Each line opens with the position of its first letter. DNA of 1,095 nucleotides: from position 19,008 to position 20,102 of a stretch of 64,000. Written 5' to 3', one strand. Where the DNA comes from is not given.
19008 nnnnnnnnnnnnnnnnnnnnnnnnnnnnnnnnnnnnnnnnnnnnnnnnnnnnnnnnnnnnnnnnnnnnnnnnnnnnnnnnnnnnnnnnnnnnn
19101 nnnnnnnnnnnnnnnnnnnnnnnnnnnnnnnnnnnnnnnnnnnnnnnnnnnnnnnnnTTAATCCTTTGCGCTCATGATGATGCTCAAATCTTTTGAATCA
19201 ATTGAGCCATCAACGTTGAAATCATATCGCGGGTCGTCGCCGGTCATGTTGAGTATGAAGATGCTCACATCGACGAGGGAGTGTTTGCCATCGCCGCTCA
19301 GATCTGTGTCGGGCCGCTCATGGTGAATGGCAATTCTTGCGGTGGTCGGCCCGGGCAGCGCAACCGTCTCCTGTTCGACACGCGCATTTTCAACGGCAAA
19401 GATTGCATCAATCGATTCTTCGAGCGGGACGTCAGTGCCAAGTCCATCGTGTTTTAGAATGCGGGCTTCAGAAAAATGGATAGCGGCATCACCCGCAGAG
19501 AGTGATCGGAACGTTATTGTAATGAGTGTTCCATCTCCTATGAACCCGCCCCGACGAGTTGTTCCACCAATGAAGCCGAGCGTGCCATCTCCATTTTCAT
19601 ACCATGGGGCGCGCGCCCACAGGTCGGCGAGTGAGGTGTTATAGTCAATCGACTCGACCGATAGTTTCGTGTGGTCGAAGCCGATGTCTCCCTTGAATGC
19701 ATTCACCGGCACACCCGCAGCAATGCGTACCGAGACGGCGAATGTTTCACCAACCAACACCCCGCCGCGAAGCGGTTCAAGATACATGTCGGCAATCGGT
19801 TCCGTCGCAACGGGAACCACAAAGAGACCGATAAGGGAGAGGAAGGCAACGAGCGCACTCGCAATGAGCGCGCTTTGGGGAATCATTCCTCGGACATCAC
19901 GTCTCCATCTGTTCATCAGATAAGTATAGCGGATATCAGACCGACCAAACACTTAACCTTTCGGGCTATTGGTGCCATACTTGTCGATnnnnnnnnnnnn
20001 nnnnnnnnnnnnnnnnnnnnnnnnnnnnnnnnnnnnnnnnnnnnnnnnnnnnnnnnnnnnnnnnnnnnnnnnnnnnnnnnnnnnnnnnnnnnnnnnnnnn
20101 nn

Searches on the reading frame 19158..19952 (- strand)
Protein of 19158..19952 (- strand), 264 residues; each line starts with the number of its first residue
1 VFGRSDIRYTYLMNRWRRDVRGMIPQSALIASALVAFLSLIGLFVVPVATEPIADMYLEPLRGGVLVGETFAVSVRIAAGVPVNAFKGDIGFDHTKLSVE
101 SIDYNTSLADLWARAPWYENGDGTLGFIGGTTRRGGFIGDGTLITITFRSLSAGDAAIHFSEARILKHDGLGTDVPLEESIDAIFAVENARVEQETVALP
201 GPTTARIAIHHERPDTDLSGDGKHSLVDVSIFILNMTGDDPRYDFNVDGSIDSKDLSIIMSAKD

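Call 33: search_protein_families(library=pfam, proteins=[window:19158-19952:-], max_evalue=0.001)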
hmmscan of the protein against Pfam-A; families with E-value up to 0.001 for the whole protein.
window:19158-19952:- (264 aa): 1 family
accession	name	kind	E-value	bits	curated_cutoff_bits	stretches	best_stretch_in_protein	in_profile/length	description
PF00963.24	Cohesin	-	0.0001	22.9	24.1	1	67-161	12-115/139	Cohesin domain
